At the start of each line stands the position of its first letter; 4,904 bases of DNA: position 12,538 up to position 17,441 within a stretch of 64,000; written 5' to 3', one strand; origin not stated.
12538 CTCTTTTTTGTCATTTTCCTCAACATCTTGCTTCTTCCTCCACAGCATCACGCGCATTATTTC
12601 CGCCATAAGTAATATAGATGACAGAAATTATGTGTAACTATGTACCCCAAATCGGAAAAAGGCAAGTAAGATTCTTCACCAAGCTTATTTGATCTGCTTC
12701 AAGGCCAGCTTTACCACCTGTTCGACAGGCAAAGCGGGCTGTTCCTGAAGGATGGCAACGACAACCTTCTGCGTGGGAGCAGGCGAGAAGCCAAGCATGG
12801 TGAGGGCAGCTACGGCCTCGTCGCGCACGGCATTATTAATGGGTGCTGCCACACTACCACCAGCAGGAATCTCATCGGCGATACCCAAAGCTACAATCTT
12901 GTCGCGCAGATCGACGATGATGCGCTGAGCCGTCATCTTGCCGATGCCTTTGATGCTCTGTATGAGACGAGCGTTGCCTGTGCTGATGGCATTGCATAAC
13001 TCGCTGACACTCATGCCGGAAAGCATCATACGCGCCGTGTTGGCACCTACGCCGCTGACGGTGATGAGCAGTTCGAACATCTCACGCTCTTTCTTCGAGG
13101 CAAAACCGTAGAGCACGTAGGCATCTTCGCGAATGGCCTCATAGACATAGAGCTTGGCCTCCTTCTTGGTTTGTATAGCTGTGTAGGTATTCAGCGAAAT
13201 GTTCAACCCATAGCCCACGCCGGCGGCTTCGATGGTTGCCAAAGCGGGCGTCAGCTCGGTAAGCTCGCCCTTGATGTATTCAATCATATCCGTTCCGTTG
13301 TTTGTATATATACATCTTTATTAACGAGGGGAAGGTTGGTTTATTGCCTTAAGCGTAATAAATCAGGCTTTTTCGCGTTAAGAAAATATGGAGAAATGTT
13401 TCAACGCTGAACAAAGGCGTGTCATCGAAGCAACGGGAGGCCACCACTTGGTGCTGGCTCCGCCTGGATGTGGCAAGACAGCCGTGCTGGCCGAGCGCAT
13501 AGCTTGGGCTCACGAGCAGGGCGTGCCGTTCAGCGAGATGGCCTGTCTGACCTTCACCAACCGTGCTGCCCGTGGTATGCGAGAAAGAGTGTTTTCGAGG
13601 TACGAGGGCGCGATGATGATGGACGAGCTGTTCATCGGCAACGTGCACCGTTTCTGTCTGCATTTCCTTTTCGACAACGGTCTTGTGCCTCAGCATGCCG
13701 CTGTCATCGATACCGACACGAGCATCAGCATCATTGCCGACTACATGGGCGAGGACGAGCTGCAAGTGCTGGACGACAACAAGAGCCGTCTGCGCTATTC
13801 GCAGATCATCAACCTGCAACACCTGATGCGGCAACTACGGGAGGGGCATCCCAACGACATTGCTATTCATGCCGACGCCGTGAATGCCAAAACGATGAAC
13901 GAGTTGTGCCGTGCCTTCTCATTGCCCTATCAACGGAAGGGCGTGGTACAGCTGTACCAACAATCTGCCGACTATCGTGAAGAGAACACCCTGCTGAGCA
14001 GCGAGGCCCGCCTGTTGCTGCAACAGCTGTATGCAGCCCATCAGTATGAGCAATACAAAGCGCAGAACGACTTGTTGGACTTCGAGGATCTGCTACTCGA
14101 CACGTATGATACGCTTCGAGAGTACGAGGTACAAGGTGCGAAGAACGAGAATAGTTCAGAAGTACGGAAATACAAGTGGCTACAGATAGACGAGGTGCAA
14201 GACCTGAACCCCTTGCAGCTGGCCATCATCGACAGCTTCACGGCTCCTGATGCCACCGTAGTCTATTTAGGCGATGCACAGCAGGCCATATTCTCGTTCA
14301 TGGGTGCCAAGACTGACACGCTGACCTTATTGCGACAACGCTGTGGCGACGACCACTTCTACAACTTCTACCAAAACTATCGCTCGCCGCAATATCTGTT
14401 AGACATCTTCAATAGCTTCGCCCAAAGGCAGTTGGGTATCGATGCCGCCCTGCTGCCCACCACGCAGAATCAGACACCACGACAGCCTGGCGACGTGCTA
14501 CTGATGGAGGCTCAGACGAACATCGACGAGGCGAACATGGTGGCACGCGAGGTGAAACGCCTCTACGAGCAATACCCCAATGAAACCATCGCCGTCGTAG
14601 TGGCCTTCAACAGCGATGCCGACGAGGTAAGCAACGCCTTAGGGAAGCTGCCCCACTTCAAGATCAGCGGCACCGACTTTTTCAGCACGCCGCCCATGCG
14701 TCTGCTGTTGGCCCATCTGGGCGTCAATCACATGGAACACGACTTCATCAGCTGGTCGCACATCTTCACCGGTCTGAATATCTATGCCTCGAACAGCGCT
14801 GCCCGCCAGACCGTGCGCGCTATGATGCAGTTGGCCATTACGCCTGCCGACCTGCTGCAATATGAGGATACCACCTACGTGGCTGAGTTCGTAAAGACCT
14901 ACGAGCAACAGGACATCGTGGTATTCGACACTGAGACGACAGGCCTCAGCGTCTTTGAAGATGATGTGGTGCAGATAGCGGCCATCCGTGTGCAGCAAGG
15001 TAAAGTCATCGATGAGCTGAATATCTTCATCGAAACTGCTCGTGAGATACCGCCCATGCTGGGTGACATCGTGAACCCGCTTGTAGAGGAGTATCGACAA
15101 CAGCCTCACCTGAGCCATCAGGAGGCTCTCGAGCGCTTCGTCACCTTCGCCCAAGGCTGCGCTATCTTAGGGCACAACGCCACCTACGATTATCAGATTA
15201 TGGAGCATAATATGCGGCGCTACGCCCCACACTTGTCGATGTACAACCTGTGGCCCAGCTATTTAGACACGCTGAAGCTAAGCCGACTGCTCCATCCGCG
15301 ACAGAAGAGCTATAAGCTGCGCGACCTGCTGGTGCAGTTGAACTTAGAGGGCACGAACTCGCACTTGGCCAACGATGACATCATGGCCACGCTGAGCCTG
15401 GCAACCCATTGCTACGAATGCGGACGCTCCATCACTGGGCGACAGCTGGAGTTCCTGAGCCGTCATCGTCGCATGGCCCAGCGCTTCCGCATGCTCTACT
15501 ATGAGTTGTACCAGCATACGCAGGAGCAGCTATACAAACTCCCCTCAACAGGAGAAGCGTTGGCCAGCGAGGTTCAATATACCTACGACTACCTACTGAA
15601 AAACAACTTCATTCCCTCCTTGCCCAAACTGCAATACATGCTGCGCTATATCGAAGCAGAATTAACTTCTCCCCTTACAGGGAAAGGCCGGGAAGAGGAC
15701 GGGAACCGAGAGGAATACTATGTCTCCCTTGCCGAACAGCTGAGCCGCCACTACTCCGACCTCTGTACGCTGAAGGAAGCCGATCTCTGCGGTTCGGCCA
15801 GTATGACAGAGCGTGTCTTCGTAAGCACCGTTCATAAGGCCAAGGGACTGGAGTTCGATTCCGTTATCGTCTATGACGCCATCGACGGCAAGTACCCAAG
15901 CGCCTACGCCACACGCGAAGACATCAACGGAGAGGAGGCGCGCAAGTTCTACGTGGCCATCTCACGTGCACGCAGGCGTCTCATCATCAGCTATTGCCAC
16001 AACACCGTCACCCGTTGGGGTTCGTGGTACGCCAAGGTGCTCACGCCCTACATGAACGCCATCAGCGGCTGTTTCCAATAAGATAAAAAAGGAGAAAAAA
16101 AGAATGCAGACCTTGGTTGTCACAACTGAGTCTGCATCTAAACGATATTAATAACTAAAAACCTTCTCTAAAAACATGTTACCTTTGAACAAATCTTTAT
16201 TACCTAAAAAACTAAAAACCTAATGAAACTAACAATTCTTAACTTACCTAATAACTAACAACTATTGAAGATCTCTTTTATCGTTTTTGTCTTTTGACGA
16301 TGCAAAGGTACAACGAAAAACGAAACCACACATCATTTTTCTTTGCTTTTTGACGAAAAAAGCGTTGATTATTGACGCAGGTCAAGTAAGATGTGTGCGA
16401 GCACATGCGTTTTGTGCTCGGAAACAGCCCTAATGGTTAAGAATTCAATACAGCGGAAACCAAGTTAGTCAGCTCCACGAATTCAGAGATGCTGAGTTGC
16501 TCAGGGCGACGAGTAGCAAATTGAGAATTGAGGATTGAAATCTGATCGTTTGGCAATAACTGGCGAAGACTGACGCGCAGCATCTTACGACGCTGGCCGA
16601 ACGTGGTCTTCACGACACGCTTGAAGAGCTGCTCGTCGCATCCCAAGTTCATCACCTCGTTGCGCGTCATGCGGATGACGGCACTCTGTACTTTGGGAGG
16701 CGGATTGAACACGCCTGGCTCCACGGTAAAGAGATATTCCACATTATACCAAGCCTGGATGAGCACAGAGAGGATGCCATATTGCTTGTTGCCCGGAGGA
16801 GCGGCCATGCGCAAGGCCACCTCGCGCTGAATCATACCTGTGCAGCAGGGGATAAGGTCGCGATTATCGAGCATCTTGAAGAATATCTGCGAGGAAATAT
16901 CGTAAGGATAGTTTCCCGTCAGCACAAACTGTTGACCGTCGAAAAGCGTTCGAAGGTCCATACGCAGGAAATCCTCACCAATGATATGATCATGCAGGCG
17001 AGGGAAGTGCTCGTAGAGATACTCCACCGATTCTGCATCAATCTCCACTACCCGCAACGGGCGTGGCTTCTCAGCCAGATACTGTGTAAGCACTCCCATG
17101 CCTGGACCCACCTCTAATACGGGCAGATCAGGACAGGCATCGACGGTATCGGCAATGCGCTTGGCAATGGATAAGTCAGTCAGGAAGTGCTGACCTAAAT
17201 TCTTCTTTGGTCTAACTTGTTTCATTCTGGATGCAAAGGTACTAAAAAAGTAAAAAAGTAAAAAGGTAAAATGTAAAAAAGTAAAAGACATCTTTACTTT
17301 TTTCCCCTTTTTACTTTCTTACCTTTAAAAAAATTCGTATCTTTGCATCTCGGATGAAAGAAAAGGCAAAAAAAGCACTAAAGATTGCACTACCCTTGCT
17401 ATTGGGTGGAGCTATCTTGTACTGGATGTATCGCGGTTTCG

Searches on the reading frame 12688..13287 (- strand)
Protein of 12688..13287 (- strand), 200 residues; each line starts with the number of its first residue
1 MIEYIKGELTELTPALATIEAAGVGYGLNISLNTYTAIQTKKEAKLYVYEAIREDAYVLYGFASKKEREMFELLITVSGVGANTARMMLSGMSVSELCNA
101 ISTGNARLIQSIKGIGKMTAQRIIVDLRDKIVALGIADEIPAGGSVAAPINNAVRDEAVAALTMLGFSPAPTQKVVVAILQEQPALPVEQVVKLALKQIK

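Call 103: search_protein_families(library=pfam, proteins=[window:12688-13287:-], max_evalue=0.0001)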
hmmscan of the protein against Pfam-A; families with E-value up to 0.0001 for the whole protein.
window:12688-13287:- (200 aa): 3 families
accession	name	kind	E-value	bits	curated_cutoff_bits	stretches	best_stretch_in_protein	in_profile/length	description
PF01330.27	RuvA_N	-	3.8e-20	72.2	23.6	1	1-61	1-61/61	RuvA N terminal domain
PF14520.12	HHH_5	-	4.3e-13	50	27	1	71-129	1-57/57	Helix-hairpin-helix domain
PF07499.19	RuvA_C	-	2.5e-11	44.3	24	1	154-199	2-46/47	RuvA, C-terminal domain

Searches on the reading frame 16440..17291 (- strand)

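Call 103: search_protein_families(library=pfam, proteins=[window:16440-17291:-], max_evalue=0.0001)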
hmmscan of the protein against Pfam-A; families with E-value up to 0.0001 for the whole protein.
window:16440-17291:- (284 aa): 1 family
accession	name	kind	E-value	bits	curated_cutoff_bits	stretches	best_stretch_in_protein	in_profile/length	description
PF00398.26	RrnaAD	-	9.7e-50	169.5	24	1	29-273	5-256/263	Ribosomal RNA adenine dimethylase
